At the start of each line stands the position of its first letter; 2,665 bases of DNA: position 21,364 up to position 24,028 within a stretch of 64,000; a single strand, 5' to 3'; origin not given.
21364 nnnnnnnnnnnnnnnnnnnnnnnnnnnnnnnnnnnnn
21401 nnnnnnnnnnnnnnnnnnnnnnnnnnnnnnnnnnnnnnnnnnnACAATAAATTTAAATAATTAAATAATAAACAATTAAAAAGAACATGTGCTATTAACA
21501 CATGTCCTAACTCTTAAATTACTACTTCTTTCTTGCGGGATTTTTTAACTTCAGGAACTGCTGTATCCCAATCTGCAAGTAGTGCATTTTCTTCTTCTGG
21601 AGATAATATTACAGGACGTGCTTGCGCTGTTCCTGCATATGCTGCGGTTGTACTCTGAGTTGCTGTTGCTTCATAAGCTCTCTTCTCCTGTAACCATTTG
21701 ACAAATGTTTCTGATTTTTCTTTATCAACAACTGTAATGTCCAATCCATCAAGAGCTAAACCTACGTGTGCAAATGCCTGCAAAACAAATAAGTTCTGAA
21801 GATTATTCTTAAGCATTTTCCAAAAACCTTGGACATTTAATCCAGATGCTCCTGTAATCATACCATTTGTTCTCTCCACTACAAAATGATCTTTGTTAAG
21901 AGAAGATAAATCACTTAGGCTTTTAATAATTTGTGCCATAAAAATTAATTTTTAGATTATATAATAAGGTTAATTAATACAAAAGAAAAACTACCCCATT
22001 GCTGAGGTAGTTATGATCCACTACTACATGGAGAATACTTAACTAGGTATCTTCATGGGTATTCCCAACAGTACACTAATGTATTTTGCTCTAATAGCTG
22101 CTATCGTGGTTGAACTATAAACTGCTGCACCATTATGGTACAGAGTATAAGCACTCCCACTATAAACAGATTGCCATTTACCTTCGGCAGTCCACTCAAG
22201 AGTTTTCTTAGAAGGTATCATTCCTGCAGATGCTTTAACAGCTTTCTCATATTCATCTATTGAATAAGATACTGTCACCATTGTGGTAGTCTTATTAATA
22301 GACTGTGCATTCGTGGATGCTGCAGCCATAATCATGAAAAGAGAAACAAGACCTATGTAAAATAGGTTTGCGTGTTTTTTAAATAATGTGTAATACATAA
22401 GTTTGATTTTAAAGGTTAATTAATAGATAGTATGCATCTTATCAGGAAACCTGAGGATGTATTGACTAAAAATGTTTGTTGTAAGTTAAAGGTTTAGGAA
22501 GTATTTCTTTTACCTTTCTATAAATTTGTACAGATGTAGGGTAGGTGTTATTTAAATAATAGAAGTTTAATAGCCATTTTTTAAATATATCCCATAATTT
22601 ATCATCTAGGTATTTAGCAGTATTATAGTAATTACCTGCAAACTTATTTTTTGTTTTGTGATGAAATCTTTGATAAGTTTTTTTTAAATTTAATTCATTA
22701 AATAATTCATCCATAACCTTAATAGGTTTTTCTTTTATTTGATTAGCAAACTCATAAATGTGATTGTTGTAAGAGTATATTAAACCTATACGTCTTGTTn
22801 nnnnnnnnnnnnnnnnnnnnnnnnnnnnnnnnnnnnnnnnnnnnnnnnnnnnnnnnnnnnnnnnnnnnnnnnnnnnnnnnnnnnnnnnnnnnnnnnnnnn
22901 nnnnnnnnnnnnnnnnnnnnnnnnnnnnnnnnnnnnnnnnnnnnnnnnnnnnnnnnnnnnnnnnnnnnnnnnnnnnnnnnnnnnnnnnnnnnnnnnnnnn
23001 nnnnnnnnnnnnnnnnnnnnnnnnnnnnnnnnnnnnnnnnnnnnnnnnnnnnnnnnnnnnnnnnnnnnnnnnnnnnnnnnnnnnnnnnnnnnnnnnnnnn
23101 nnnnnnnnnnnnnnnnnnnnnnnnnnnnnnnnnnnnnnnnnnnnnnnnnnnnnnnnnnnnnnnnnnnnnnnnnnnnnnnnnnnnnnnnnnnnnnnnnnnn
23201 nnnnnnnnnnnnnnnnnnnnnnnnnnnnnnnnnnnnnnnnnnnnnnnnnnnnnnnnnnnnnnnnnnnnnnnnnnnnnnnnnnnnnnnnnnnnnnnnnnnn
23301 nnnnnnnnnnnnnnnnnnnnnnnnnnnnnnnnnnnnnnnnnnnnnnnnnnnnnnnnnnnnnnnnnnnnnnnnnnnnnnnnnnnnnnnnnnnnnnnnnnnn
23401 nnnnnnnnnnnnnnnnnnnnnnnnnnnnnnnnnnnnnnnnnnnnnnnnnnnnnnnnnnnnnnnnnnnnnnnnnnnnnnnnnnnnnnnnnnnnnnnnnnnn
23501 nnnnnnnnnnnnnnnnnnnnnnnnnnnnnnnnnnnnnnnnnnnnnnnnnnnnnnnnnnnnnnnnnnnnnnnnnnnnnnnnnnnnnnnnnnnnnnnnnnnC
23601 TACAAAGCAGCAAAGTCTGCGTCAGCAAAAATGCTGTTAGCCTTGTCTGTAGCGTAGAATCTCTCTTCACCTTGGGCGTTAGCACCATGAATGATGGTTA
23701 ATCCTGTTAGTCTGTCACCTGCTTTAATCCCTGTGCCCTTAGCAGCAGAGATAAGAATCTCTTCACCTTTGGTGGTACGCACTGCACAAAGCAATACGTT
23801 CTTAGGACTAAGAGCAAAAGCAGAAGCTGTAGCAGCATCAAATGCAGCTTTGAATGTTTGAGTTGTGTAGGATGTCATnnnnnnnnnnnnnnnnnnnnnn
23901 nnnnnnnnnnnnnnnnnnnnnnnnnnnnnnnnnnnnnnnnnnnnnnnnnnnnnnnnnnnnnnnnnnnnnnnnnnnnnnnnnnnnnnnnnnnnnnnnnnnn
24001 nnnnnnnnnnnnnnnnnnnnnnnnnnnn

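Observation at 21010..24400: Compositional island: a GC-richer gene cluster in a ~28% GC genome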

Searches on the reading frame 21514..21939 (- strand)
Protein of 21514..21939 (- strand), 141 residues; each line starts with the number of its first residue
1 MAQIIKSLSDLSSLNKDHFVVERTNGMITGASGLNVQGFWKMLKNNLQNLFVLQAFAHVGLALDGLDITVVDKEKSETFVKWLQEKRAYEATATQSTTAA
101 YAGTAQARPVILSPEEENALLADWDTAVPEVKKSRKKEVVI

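Call 9: search_protein_families(library=pfam, proteins=[window:21514-21939:-], max_evalue=0.1)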
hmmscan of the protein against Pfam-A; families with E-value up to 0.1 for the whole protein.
window:21514-21939:- (141 aa): 0 families

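Call 10: search_protein_families(library=phrogs, proteins=[window:21514-21939:-], max_evalue=0.01)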
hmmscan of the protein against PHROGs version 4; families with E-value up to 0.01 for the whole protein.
window:21514-21939:- (141 aa): 0 families

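Call 47: find_homologous_proteins(query=window:21514-21939:-, max_evalue=0.01)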
Query window:21514-21939:- (141 aa): 2 proteins with E <= 0.01 among 31 candidates.
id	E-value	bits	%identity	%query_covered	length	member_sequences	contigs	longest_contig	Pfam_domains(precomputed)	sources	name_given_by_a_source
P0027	9.5e-84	295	99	100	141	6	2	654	-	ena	-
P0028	5.9e-51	189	65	99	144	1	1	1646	-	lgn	-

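Call 106: search_protein_families(library=ncbifam, proteins=[window:21514-21939:-], max_evalue=1)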
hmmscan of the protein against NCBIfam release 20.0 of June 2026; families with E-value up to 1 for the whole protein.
window:21514-21939:- (141 aa): 0 families

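Call 108: search_solved_structures(query=A4, max_evalue=5)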
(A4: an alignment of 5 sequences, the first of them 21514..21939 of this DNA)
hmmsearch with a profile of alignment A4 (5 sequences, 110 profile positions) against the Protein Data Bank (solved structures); distinct sequences matched with E-value up to 5: 6.
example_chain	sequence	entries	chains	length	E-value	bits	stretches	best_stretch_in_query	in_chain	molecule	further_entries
7suk_SB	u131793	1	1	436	0.32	14.2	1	14-81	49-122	Nucleolar protein 58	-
2k78_A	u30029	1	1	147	0.43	13.8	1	8-37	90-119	Iron-regulated surface determinant protein C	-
2o6p_A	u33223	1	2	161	0.48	13.6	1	8-37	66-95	Iron-regulated surface determinant protein C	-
1b1y_A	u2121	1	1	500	1.7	11.8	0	21-47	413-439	PROTEIN (BETA-AMYLASE)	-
6f9h_A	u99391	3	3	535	1.8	11.8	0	21-47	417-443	Beta-amylase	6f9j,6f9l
2g3m_A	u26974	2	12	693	2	11.6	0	49-92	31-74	Alpha-glucosidase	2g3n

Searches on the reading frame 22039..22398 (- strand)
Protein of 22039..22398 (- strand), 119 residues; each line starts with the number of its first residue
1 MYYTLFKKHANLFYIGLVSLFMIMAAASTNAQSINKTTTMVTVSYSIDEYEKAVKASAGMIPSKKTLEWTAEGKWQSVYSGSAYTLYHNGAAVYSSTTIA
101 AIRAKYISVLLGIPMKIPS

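Call 9: search_protein_families(library=pfam, proteins=[window:22039-22398:-], max_evalue=0.1)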
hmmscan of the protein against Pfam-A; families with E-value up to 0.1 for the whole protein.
window:22039-22398:- (119 aa): 0 families

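Call 10: search_protein_families(library=phrogs, proteins=[window:22039-22398:-], max_evalue=0.01)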
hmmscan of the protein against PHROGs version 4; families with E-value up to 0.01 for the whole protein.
window:22039-22398:- (119 aa): 0 families

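Call 106: search_protein_families(library=ncbifam, proteins=[window:22039-22398:-], max_evalue=1)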
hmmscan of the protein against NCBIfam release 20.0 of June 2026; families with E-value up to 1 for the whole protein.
window:22039-22398:- (119 aa): 1 family
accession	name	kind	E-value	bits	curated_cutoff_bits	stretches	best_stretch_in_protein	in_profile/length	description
NF038125.1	PEP_CTERM_THxN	subfamily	0.089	12.4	85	1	17-94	6-82/246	THxN family PEP-CTERM protein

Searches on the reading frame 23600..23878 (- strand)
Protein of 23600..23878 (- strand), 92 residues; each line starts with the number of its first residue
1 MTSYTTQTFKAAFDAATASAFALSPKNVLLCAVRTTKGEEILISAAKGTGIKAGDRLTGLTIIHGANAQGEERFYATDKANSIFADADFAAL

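Call 9: search_protein_families(library=pfam, proteins=[window:23600-23878:-], max_evalue=0.1)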
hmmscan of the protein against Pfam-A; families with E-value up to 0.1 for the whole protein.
window:23600-23878:- (92 aa): 0 families

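Call 10: search_protein_families(library=phrogs, proteins=[window:23600-23878:-], max_evalue=0.01)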
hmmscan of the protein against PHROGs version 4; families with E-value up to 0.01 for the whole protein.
window:23600-23878:- (92 aa): 0 families

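Call 27: find_related_loci(query=window:23600-23878:-, collection=viral_contigs, flank=10000)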
Query window:23600-23878:- (92 aa) in viral_contigs; peptide patterns used: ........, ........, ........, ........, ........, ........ (x = any residue, [..] = any of these).
17 stretches matched a pattern, but none encodes a relative of the query by tblastn (E <= 1e-3).

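Call 39: find_homologous_proteins(query=window:23600-23878:-, max_evalue=0.01)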
Query window:23600-23878:- (92 aa): 5 proteins with E <= 0.01 among 13 candidates.
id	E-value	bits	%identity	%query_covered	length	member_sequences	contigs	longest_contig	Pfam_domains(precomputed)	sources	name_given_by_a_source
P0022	1.1e-50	186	100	100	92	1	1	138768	-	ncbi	-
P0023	2.4e-44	166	88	100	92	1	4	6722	-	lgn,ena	-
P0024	4.5e-40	153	82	100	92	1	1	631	-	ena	-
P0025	8.0e-38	145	79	100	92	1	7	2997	-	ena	-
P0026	6.8e-36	139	77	100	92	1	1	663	-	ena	-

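Call 40: find_encoding_contigs(protein=P0023, flank=7000, max_places=4)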
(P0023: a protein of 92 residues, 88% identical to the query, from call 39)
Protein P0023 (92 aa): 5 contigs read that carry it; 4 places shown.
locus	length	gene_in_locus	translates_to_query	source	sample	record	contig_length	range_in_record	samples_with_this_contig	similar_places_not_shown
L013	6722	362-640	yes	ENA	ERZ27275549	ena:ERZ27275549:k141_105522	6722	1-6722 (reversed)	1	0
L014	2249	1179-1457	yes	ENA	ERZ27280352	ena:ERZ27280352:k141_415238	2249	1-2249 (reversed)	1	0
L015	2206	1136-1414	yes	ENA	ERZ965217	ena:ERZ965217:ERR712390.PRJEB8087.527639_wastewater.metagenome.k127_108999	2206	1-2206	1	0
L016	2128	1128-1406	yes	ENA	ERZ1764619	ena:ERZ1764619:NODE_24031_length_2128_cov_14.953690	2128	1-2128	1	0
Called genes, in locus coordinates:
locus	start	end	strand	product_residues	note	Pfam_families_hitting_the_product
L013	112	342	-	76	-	-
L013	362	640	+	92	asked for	-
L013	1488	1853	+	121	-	-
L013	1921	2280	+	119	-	-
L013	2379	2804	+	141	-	-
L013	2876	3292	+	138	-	-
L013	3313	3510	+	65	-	-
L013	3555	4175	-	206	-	-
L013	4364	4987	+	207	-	-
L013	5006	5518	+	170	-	-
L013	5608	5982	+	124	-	-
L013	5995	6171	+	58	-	-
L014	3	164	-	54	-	?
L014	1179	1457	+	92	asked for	-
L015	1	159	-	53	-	?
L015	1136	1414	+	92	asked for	-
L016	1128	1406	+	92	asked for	-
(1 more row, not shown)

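Call 41: find_encoding_contigs(protein=P0025, flank=4000, max_places=6)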
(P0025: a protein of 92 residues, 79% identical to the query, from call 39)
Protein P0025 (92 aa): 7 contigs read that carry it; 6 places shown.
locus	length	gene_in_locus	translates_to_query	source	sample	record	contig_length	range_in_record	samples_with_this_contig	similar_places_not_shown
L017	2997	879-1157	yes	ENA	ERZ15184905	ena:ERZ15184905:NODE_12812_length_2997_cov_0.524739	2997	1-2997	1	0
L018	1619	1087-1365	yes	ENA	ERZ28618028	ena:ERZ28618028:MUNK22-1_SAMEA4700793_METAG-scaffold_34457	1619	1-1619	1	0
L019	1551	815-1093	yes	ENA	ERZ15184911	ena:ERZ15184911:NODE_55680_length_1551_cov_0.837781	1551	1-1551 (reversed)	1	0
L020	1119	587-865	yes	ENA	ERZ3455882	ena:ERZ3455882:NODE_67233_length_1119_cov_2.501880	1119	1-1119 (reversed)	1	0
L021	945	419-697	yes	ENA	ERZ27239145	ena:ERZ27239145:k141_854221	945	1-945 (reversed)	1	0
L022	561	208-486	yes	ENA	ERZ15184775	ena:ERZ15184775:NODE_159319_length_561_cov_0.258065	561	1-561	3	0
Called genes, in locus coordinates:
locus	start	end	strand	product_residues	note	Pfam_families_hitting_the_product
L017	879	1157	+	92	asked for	-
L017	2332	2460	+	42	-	-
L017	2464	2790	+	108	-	-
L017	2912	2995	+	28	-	?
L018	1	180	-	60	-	?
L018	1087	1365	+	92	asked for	-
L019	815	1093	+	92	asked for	-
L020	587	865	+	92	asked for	-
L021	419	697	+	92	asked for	-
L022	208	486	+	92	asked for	-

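Call 78: search_protein_representatives(protein=window:23600-23878:-)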
Query: 92 residues. Proteins with E-value up to 0.001 (for the whole library): 4; up to 1e-10: 1; up to 1e-30: 1. The best 4 are listed.
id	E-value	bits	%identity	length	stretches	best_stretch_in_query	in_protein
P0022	3.4e-51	186.4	100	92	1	1-92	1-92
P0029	1.4e-09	54.1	42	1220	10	48-89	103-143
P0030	5.0e-08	49.1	44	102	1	3-89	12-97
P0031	7.9e-08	48.5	34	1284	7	50-87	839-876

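Call 79: search_protein_families(library=pfam, proteins=[P0029, P0030, P0031], max_evalue=0.01)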
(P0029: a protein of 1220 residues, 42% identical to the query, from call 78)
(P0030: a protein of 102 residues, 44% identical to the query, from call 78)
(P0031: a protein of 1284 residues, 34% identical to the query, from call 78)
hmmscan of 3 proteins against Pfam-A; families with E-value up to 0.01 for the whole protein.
P0029 (1220 aa): 5 families
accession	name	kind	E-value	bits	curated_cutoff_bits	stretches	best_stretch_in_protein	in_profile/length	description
PF01471.23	PG_binding_1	-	5.1e-27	94.3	23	2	1065-1120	2-57/57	Putative peptidoglycan binding domain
PF13229.12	Beta_helix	-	1.5e-15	57.7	25.9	2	500-660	7-151/158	Right handed beta helix region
PF19288.4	CofH_C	-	0.00067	19.9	27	0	305-344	54-93/125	CofH/MqnC C-terminal region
PF02415.23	Chlam_PMP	-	0.0047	17.5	20.6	0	560-577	1-17/19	Chlamydia polymorphic membrane protein (Chlamydia_PMP) repeat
PF13964.12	Kelch_6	-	0.0086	16.5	25.3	0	796-833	4-42/50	Kelch motif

P0030 (102 aa): 0 families

P0031 (1284 aa): 6 families
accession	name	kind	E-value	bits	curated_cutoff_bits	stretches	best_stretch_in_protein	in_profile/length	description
PF20597.4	pAdhesive_15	-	9.3e-24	85.1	23.8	1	71-351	9-253/254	Putative Ice-binding-like adhesive domain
PF18998.6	Flg_new_2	-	3.5e-22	78.6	23.6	0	408-451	13-54/73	Divergent InlB B-repeat domain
PF07210.18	DUF1416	-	3.5e-11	43.3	23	0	655-720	25-90/97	Protein of unknown function (DUF1416)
PF01105.29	EMP24_GP25L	-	1.4e-10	42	25.9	0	1171-1215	42-85/182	emp24/gp25L/p24 family/GOLD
PF17509.7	DUF5440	-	9.6e-09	35.2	27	0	1208-1235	43-70/93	Family of unknown function (DUF5440)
PF20598.4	DUF6795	-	0.0017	19.1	27.4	0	659-713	11-66/103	Domain of unknown function (DUF6795)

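Call 93: predict_structure(alignment_id=A5)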
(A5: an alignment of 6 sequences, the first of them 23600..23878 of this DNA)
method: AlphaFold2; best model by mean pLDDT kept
length: 92 residues; sequences in the alignment: 6
mean_pLDDT: 84.6   pTM: 0.77
mean pLDDT of the five models: 84.6, 54.9, 53.5, 42.4, 42.3
residues with pLDDT >= 90: 40; 70-90: 39; 50-70: 10; < 50: 3
segments of 3 or more residues with pLDDT < 50: 90-92
pLDDT, mean of each block of 10 residues (from residue 1): 85 90 93 92 91 88 87 88 57 46
secondary structure, 60 per line:
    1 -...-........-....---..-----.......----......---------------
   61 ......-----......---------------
elements in order: E2-4 H6-13 E15-18 E29-35 E40-45 E61-66 E72-77

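Call 106: search_protein_families(library=ncbifam, proteins=[window:23600-23878:-], max_evalue=1)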
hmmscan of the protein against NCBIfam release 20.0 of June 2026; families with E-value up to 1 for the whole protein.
window:23600-23878:- (92 aa): 1 family
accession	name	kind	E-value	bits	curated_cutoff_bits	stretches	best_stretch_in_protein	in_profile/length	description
NF040942.2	hypo_ExtJ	equivalog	0.045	14.2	52.5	1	15-57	14-56/77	selenite/tellurite reduction operon protein ExtJ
